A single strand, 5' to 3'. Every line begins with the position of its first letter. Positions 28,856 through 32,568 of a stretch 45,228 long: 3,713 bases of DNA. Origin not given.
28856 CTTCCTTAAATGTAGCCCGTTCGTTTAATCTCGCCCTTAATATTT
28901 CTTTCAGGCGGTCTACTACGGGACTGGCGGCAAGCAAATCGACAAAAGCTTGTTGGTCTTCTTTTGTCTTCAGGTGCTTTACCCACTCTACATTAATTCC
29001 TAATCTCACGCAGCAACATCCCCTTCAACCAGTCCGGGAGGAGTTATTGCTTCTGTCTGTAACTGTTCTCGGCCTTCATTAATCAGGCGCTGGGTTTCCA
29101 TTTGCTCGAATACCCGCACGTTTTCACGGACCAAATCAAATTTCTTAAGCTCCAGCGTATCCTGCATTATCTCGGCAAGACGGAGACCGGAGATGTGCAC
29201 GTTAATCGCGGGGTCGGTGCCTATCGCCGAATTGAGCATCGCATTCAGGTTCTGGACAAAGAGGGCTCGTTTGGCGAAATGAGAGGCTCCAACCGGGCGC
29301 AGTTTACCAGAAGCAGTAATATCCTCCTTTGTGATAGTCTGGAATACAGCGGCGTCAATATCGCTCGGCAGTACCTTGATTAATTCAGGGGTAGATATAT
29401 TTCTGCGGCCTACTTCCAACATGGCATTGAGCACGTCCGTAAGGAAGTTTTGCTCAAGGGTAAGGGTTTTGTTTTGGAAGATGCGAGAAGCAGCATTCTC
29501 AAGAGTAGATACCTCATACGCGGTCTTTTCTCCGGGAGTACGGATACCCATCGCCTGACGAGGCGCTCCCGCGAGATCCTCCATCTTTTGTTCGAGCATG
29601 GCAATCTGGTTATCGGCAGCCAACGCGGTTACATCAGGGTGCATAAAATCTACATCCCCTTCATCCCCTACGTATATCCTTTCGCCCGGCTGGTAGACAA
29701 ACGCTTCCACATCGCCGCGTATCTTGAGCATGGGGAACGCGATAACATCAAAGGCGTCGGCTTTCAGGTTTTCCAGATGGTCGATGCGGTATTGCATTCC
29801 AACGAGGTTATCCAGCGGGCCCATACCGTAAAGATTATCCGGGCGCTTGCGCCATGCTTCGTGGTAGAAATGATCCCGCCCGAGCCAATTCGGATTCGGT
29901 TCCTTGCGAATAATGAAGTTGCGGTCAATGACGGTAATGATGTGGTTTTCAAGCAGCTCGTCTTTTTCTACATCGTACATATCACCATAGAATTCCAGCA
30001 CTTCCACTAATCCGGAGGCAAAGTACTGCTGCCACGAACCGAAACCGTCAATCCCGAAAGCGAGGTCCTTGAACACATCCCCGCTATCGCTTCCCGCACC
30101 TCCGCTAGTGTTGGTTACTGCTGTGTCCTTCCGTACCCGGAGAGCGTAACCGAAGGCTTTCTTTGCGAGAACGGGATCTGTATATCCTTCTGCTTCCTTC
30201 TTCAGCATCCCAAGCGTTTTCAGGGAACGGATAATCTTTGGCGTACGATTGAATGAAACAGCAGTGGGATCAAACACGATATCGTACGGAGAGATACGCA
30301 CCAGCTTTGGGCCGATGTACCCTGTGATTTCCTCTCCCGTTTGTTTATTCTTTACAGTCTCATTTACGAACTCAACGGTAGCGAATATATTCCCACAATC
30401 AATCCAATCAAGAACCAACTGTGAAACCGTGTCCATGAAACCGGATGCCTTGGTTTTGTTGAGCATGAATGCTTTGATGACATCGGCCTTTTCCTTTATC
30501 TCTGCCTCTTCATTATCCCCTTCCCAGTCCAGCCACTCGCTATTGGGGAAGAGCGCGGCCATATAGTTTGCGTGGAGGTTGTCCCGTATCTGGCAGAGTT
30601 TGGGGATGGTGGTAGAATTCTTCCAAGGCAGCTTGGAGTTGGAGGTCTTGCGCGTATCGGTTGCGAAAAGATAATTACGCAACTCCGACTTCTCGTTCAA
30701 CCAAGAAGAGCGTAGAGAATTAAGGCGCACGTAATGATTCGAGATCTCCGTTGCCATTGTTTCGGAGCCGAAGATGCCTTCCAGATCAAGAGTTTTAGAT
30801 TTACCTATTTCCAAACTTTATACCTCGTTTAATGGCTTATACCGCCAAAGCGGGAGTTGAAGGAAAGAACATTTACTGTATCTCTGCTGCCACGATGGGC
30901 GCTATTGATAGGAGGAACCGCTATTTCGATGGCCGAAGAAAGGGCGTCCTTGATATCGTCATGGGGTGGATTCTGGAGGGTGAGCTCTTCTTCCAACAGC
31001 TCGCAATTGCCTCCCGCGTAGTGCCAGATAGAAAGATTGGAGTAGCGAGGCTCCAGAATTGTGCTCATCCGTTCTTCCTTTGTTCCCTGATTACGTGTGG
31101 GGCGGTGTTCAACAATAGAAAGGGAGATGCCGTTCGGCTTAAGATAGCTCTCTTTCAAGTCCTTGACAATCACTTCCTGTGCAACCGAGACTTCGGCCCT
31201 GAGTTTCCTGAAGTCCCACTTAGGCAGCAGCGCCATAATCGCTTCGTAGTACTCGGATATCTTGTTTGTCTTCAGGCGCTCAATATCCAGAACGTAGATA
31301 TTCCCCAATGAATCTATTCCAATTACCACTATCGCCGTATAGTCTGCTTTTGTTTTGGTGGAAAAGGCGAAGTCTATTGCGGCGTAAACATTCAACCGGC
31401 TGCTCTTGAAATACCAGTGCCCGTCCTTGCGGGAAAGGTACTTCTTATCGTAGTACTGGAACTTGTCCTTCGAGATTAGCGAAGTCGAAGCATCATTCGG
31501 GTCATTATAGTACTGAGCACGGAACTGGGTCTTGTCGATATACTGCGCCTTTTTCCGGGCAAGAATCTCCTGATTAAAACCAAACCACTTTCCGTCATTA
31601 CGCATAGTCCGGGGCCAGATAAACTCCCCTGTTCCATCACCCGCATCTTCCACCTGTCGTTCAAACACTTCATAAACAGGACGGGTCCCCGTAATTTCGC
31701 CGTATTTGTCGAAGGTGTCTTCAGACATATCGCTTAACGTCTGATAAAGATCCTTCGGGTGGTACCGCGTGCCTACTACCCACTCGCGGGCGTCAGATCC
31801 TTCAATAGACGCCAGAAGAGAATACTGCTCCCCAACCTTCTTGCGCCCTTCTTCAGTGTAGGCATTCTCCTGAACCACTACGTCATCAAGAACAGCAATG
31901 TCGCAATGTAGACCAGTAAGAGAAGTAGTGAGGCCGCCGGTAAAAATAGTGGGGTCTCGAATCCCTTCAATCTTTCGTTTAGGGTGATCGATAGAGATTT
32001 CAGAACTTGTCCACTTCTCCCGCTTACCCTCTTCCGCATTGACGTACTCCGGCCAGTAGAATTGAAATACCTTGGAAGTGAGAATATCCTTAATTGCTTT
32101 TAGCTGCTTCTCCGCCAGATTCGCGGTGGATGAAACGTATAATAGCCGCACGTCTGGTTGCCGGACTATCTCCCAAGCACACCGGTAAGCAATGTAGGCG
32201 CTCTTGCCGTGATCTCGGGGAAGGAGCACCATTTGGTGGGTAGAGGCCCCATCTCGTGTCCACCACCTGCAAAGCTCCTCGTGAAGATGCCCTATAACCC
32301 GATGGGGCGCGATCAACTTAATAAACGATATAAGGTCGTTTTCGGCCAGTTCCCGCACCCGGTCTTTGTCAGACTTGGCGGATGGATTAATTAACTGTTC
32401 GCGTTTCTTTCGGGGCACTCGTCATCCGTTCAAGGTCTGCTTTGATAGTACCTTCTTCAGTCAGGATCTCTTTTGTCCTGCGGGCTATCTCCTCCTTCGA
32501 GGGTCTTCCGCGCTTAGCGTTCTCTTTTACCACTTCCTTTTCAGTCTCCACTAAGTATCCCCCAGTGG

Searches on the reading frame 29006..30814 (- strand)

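Call 68: search_protein_families(library=phrogs, proteins=[window:29006-30814:-], max_evalue=0.001)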
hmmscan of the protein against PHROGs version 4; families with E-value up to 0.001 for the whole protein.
window:29006-30814:- (602 aa): 2 families
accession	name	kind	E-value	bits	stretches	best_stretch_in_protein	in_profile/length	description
phrog_332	-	connector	1e-97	328.8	1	18-586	8-525/560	head-tail adaptor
phrog_1216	-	head and packaging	3.9e-08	33.3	1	269-578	298-605/714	portal protein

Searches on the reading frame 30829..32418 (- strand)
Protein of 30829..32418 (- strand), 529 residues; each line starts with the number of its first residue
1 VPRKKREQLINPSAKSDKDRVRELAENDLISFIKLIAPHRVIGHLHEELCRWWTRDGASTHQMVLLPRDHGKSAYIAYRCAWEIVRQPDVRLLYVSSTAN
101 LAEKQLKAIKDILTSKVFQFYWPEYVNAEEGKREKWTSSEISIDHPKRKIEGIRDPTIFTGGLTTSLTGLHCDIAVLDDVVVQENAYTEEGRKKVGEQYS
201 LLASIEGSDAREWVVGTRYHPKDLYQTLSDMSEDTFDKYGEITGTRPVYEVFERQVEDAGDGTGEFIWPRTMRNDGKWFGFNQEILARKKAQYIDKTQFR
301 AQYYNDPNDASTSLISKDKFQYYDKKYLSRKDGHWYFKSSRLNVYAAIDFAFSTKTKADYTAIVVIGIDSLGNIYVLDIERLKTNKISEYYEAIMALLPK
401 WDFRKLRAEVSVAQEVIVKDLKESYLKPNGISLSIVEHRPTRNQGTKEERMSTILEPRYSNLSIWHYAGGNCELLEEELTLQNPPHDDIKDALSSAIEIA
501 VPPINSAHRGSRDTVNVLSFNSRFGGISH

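Call 68: search_protein_families(library=phrogs, proteins=[window:30829-32418:-], max_evalue=0.001)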
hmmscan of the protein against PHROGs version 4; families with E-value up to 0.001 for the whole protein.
window:30829-32418:- (529 aa): 6 families
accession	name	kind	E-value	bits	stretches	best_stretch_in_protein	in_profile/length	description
phrog_38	-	head and packaging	1.5e-87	296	1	15-510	266-713/760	terminase large subunit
phrog_20726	-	unknown function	7.4e-48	163.8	1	342-527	1-194/199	-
phrog_4758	-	head and packaging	6.5e-19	69.2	1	22-238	13-227/243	terminase large subunit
phrog_5573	-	head and packaging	6.5e-11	43.1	1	284-498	35-232/250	terminase large subunit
phrog_17672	-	head and packaging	9.3e-08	32.4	1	60-206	66-206/395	terminase large subunit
phrog_979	-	head and packaging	2.3e-05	24.2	1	321-401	414-496/642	terminase large subunit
